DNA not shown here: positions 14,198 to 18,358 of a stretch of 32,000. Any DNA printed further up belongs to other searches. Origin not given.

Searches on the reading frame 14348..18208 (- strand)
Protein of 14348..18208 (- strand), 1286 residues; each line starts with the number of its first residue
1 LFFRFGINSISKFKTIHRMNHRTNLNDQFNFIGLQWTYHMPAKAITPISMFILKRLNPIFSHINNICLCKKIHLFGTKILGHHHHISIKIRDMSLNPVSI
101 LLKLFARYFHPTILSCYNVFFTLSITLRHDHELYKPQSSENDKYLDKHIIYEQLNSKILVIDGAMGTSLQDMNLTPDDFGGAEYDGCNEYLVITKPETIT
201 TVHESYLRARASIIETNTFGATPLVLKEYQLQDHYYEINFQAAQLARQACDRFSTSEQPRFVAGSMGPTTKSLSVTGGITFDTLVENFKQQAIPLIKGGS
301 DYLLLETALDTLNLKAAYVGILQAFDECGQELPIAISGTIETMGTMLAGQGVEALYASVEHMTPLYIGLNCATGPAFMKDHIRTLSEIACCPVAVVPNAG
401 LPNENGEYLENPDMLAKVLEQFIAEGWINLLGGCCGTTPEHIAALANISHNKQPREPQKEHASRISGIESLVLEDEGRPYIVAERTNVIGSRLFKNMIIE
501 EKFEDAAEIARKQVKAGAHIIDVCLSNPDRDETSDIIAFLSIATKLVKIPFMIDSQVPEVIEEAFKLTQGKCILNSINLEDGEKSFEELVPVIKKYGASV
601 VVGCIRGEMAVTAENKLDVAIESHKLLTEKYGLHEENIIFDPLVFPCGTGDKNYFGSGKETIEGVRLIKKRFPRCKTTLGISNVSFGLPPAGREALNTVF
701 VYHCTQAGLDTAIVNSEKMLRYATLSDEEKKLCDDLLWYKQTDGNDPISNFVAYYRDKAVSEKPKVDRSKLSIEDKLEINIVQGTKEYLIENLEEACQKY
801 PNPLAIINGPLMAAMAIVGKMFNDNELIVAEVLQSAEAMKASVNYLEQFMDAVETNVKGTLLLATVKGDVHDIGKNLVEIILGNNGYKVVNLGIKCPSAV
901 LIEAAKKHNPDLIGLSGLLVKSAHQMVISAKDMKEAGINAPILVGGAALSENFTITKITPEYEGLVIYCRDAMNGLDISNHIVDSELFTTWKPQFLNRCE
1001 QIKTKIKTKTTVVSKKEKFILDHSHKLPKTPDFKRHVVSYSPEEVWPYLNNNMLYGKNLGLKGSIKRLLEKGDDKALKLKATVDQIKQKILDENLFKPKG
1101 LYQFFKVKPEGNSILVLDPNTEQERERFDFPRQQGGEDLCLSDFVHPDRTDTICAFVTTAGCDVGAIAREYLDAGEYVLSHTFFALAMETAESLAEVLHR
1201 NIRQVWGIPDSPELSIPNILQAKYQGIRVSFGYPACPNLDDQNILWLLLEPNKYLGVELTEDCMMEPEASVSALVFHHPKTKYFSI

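Call 11: search_protein_families(library=ncbifam, proteins=[window:14348-18208:-], max_evalue=0.00001)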
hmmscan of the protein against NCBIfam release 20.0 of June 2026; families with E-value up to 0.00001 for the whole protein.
window:14348-18208:- (1286 aa): 15 families
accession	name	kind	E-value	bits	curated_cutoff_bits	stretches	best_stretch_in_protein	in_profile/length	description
TIGR02082.1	metH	equivalog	0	1166.1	1010.85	1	154-1286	1-1182/1182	methionine synthase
NF007024.0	PRK09490.1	equivalog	1.4e-292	973.8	1497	1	147-1286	9-1199/1234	methionine synthase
NF006396.0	PRK08645.1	equivalog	2.1e-63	214.4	453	1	150-461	4-296/611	bifunctional homocysteine S-methyltransferase/methylenetetrahydrofolate reductase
NF005719.0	PRK07535.1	domain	2.1e-44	151.7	259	1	481-729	3-231/268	methyltetrahydrofolate:corrinoid/iron-sulfur protein methyltransferase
NF005718.0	PRK07534.1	equivalog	2.2e-40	138.9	338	1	156-465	13-312/337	betaine--homocysteine S-methyltransferase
TIGR02370.1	pyl_corrinoid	subfamily_domain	6.5e-37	126.8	215.3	1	780-954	5-182/197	methyltransferase cognate corrinoid protein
NF047996.1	corrin_MtgC_2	exception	8.1e-34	117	370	1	777-955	8-188/212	glycine betaine-specific corrinoid protein MtgC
NF040655.1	MtaC_Meth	equivalog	8.9e-34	116.7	420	1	780-995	42-250/253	methanol--corrinoid protein MtaC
NF040669.1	MtaC2_Meth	equivalog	7.3e-29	100.9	450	1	778-992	47-253/267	methanol--corrinoid protein MtaC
NF041607.1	dimeth_corrin_MtbC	equivalog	5.7e-27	94.6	350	1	781-953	5-179/203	dimethylamine corrinoid protein MtbC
NF007020.0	PRK09485.1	equivalog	9.3e-27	93.9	215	1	155-450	10-304/306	homocysteine S-methyltransferase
NF047995.1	corrinoid_MtgC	exception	7.1e-22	77.9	310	1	775-953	6-189/215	glycine betaine-specific corrinoid protein MtgC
NF040758.1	CODH_ACS_meth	exception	5.2e-18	65.3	370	1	481-716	6-233/261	carbon monoxide dehydrogenase/acetyl-CoA synthase methytransferase subunit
TIGR01501.1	MthylAspMutase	equivalog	4.3e-10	39.5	135.8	1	859-947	2-91/134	methylaspartate mutase subunit S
NF002612.0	PRK02261.1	equivalog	6.7e-10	38.6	110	1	858-949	3-95/148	methylaspartate mutase subunit S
